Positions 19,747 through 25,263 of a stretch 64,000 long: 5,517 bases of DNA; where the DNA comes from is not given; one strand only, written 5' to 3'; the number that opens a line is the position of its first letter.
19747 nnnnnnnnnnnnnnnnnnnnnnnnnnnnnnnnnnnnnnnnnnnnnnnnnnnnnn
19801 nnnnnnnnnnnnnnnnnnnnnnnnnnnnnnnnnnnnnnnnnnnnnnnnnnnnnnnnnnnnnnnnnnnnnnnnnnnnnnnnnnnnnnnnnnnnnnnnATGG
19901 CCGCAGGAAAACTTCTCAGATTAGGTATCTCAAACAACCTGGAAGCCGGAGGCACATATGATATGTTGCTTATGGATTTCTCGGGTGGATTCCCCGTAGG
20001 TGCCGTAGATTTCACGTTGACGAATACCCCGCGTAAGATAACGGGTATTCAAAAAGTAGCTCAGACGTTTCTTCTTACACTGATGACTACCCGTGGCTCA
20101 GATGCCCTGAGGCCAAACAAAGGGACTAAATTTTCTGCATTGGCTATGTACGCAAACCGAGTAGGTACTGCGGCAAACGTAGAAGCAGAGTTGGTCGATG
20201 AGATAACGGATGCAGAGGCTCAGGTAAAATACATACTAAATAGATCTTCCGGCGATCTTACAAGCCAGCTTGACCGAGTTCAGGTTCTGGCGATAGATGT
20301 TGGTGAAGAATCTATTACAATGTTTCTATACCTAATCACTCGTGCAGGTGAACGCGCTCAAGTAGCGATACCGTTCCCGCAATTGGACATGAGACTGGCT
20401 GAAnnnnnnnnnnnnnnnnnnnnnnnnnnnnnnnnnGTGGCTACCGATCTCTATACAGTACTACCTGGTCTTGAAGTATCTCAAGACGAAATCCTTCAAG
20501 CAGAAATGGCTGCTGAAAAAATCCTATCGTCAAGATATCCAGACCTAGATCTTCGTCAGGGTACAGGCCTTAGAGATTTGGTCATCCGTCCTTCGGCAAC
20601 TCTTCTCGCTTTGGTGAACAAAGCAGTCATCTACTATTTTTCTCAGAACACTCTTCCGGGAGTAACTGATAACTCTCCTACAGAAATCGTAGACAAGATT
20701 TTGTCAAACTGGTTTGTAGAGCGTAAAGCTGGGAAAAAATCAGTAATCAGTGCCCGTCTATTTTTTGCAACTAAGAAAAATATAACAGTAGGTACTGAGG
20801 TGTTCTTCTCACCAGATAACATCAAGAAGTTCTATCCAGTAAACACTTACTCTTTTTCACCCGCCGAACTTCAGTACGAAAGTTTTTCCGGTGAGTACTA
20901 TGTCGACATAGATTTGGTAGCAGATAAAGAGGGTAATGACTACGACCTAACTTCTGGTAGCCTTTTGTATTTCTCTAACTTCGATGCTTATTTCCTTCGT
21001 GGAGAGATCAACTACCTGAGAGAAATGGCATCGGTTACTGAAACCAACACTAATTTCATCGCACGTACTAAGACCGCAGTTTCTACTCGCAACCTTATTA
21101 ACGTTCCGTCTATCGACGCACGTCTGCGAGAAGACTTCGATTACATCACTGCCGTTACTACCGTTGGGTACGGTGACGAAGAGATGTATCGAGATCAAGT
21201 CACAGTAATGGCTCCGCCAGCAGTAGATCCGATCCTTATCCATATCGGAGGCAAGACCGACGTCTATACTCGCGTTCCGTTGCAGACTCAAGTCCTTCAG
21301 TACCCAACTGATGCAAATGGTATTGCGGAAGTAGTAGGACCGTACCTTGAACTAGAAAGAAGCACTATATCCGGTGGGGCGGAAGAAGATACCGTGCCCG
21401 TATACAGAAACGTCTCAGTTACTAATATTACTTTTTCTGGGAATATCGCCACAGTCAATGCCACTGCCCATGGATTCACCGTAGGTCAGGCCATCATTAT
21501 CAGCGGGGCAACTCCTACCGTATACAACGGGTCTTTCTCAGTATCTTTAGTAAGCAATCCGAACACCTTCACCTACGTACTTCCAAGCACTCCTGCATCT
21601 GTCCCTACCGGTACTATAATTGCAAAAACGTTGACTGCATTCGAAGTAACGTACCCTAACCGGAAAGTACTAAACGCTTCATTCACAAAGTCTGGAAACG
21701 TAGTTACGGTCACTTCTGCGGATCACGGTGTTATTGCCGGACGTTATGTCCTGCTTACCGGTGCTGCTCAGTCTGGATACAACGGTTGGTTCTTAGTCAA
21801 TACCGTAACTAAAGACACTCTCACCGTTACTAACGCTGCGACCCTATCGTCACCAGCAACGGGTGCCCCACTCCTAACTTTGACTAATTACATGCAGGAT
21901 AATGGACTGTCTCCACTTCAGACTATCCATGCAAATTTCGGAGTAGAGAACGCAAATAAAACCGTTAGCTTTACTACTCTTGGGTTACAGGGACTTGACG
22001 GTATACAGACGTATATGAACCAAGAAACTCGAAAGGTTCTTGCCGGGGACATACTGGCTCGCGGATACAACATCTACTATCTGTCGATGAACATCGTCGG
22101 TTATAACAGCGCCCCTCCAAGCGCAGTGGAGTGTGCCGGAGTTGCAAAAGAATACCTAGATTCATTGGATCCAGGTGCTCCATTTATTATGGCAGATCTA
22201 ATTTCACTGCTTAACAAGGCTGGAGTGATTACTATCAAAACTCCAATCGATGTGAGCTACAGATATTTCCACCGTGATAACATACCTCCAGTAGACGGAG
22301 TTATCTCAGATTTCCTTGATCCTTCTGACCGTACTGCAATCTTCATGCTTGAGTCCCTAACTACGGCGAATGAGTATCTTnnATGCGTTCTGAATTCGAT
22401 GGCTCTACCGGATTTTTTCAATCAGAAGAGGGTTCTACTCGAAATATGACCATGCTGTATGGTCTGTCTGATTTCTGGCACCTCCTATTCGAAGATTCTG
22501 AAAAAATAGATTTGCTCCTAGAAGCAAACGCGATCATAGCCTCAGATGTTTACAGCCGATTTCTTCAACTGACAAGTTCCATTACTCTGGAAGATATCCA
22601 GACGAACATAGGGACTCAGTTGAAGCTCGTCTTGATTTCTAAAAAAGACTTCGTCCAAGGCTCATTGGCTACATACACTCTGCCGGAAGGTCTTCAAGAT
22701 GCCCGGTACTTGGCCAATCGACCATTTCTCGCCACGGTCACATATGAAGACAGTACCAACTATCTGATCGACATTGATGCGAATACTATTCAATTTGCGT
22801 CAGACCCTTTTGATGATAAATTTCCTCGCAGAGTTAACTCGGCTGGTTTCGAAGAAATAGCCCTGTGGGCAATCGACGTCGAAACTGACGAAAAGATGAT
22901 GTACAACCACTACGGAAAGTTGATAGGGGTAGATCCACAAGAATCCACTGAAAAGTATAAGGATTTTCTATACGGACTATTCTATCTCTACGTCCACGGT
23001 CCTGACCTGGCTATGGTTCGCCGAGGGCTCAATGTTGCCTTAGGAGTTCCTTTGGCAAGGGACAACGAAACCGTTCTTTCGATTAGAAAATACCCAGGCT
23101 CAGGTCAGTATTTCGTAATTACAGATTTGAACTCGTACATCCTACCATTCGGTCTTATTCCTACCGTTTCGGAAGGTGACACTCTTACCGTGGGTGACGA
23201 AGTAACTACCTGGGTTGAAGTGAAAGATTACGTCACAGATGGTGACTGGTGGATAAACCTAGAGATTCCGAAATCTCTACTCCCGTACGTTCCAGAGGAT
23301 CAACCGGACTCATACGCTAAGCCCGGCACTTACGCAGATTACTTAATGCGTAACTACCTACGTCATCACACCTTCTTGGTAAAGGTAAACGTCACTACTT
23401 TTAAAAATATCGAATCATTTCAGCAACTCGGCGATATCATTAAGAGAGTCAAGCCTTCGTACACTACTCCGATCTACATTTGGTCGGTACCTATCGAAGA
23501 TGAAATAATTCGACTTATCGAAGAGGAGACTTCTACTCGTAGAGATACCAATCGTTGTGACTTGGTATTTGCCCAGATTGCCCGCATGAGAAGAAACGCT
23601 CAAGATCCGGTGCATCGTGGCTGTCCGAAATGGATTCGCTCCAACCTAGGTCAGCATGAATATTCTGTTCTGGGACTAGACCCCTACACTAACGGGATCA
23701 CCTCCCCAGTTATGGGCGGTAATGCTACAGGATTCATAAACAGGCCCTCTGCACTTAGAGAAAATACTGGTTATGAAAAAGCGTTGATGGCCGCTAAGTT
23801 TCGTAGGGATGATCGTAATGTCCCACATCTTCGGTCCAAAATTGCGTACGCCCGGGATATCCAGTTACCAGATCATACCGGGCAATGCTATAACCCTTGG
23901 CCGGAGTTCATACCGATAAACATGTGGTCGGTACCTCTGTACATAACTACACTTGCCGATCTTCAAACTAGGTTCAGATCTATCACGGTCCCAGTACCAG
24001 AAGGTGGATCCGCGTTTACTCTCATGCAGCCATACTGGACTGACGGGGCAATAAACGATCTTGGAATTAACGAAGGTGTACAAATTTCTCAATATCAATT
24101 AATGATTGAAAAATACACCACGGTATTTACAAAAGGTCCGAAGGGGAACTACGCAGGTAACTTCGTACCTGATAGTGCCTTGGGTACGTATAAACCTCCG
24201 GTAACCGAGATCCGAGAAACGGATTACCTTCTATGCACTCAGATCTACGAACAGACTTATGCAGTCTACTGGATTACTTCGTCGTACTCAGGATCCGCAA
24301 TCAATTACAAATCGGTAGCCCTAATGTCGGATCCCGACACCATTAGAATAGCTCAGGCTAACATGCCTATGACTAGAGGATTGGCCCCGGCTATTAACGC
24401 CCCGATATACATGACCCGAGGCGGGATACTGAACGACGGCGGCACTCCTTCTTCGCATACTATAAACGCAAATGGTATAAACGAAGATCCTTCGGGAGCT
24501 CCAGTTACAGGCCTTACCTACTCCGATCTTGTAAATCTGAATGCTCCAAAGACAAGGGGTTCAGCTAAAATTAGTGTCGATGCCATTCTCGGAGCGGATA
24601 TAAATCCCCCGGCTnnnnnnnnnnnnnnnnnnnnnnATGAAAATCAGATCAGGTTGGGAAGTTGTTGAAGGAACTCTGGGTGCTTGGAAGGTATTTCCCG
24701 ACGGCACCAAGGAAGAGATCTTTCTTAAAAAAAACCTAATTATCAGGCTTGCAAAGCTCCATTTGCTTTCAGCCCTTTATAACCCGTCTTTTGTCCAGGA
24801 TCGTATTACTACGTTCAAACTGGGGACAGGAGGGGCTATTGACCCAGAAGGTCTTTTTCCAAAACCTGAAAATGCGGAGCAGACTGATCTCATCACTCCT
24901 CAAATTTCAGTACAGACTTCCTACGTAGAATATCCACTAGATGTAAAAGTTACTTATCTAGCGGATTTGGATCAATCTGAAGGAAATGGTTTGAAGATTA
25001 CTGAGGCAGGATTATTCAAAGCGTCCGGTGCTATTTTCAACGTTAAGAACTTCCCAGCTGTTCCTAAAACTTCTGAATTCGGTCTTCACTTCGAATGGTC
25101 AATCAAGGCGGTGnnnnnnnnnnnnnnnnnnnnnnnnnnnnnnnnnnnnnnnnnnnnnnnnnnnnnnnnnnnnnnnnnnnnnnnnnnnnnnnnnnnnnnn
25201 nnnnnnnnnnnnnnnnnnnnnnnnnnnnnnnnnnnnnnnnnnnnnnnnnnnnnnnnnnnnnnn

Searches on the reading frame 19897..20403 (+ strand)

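Call 11: search_protein_families(library=phrogs, proteins=[window:19897-20403:+], max_evalue=0.001)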
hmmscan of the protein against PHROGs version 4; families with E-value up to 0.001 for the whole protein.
window:19897-20403:+ (169 aa): 1 family
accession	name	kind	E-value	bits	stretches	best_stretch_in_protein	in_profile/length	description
phrog_43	-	tail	0.00053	20.6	1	27-108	9-76/126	baseplate wedge subunit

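Call 33: search_protein_families(library=pfam, proteins=[window:19897-20403:+], max_evalue=0.01)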
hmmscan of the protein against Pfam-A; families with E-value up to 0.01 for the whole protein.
window:19897-20403:+ (169 aa): 0 families

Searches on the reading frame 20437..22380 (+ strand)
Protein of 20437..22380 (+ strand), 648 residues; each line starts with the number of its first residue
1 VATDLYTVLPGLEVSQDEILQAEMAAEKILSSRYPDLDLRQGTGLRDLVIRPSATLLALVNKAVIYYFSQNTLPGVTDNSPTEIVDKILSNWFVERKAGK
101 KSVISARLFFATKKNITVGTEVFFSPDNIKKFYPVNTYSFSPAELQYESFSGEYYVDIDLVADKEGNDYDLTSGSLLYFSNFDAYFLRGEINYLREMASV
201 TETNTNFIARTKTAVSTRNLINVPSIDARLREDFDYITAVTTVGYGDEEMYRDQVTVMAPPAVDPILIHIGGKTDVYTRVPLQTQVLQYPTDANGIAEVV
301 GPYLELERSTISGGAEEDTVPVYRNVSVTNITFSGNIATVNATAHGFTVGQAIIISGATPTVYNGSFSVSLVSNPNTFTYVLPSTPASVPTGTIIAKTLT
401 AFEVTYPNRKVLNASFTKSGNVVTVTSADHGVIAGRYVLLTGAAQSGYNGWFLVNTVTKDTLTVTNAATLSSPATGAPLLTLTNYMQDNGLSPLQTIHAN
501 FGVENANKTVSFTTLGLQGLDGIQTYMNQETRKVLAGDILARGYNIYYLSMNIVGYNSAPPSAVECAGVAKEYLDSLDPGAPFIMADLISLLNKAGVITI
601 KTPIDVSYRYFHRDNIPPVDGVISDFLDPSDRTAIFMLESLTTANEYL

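Call 11: search_protein_families(library=phrogs, proteins=[window:20437-22380:+], max_evalue=0.001)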
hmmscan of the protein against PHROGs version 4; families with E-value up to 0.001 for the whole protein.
window:20437-22380:+ (648 aa): 5 families
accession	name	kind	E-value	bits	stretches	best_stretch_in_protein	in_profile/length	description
phrog_9998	-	unknown function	5.6e-15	56.4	2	327-397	42-113/401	-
phrog_19630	-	head and packaging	2.4e-10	39.8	1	323-395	938-1014/1266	virion structural protein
phrog_701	-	head and packaging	5.2e-09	33.3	1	324-395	943-1018/6136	virion structural protein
phrog_5838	-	head and packaging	6.2e-09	35.2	1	331-394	255-319/1106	virion structural protein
phrog_529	-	tail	4e-07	29.2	1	327-393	279-355/1498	tail fiber protein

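Call 33: search_protein_families(library=pfam, proteins=[window:20437-22380:+], max_evalue=0.01)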
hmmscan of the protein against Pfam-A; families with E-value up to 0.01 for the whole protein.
window:20437-22380:+ (648 aa): 1 family
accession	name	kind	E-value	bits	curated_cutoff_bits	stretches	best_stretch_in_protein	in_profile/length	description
PF12195.14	End_beta_barrel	-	5.5e-05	23.5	35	1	335-386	16-67/83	Beta barrel domain of bacteriophage endosialidase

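Call 62: search_solved_structures(query=window:20437-22380:+, max_evalue=1)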
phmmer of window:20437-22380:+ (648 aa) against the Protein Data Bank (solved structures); distinct sequences matched with E-value up to 1: 2.
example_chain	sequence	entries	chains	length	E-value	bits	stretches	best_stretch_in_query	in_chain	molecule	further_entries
4hiz_A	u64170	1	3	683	0.088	14.3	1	320-387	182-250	Endosialidase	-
4jfc_A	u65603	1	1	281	0.64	11.5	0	503-613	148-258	Enoyl-CoA hydratase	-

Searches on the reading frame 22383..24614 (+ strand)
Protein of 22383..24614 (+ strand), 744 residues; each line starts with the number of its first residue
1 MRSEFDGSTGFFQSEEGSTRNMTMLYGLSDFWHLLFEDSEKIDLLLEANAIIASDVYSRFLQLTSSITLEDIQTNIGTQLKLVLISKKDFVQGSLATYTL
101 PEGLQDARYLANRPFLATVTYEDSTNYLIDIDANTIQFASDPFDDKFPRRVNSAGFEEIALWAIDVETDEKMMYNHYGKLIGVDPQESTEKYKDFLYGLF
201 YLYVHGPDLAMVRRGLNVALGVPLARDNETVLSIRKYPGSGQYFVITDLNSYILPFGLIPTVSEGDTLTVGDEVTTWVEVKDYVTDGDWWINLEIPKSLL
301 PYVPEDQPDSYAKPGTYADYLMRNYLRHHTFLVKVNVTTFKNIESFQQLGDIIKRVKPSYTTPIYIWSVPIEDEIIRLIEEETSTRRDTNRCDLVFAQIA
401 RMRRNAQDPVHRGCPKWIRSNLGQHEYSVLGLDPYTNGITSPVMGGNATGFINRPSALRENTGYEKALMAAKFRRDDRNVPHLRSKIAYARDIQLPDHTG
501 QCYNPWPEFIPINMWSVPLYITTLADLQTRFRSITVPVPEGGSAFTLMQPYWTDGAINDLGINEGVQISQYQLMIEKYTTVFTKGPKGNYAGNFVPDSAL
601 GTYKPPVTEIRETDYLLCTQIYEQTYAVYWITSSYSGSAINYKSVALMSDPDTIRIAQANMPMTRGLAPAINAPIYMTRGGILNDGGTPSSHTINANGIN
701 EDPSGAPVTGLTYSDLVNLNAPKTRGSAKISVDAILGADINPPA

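Call 9: search_dna_similar(query=window:22383-24614:+, collection=phages, mode=protein, max_rows=25)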
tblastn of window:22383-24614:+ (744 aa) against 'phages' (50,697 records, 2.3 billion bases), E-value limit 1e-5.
Records with a match: 4; places in all: 4; records where one place covers at least 80% of the query: 0.
Best place of each record, by identity: <60% 4.
By first word of the organism name: Vibrio 3; Salmonella 1.
By host as written in the record: - 3; Salmonella enterica subsp. enterica serovar Typhimurium ATCC 14028 1.
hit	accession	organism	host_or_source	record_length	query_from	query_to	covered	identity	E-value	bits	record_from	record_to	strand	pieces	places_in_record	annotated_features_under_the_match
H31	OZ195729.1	Vibrio phage D69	Seawater and oysters mix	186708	7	370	49%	35.4%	5e-70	256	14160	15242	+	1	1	hypothetical protein (x2)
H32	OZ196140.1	Vibrio phage D181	Seawater and oysters mix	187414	7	370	49%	35.4%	5e-70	256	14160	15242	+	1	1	hypothetical protein (x2)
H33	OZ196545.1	Vibrio phage D148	Seawater and oysters mix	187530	7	370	49%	35.2%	5e-69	253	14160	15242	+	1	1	hypothetical protein (x2)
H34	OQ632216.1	Salmonella phage Arash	Salmonella enterica subsp. enterica ...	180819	19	368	47%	35.6%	1e-68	252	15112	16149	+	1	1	structural protein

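Call 10: get_annotated_region(hit=H34, flank=15000)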
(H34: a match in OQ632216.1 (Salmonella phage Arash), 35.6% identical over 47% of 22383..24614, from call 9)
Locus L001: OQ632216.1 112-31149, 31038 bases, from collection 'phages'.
description: Salmonella phage Arash, complete genome.
organism: Salmonella phage Arash (NCBI taxid 3038319)
taxonomy: Viruses; Duplodnaviria; Heunggongvirae; Uroviricota; Caudoviricetes
host: Salmonella enterica subsp. enterica serovar Typhimurium ATCC 14028; source: hospital sewage UZ Leuven; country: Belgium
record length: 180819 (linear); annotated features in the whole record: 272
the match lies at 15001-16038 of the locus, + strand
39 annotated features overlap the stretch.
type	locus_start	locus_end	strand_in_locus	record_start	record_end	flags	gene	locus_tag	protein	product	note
CDS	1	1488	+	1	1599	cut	-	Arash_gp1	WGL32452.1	large terminase subunit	-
CDS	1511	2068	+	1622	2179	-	-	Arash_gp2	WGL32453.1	hypothetical protein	-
CDS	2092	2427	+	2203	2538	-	-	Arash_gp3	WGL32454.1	hypothetical protein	-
CDS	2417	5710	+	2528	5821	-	-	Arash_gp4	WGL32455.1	structural protein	-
CDS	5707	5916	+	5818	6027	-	-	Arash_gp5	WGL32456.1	hypothetical protein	-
CDS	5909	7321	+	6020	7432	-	-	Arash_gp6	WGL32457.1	structural protein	-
CDS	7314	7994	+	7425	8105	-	-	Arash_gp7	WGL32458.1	structural protein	-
CDS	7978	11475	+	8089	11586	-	-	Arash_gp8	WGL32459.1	cell wall hydrolase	cell wall hydrolase, structural protein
CDS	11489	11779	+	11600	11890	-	-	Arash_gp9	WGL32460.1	hypothetical protein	-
CDS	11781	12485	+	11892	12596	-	-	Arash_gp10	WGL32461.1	RNA polymerase sigma factor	RNA polymerase sigma factor RpoS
CDS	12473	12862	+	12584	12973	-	-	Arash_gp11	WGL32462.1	hypothetical protein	-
CDS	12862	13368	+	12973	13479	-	-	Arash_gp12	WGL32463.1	structural protein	-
CDS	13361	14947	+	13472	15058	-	-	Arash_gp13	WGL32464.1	structural protein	-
CDS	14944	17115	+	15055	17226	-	-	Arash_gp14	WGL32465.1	structural protein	-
CDS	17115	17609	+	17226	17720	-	-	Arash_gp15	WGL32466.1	structural protein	-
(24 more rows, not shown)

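Call 11: search_protein_families(library=phrogs, proteins=[window:22383-24614:+], max_evalue=0.001)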
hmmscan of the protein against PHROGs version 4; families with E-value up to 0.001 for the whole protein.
window:22383-24614:+ (744 aa): 0 families

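Call 15: find_related_loci(query=window:22383-24614:+, collection=viral_contigs, flank=10000)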
Query window:22383-24614:+ (744 aa) in viral_contigs; peptide patterns used: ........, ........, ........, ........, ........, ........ (x = any residue, [..] = any of these).
2 stretches matched a pattern, but none encodes a relative of the query by tblastn (E <= 1e-3).

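Call 61: search_solved_structures(query=window:22383-24614:+, max_evalue=1)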
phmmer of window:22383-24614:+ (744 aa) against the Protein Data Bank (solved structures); distinct sequences matched with E-value up to 1: 0.

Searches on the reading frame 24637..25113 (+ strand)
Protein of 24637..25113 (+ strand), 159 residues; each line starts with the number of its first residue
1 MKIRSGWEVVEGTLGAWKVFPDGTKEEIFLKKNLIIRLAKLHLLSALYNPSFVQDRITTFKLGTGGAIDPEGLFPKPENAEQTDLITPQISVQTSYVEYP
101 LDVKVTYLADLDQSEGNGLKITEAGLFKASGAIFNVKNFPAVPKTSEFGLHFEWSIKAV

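Call 11: search_protein_families(library=phrogs, proteins=[window:24637-25113:+], max_evalue=0.001)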
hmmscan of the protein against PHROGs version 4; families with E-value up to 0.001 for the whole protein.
window:24637-25113:+ (159 aa): 1 family
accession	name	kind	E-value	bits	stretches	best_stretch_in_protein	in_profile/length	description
phrog_5417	-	unknown function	4.3e-15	56.9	1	18-157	18-155/156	-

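Call 33: search_protein_families(library=pfam, proteins=[window:24637-25113:+], max_evalue=0.01)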
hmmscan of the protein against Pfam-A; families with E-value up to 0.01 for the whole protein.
window:24637-25113:+ (159 aa): 0 families
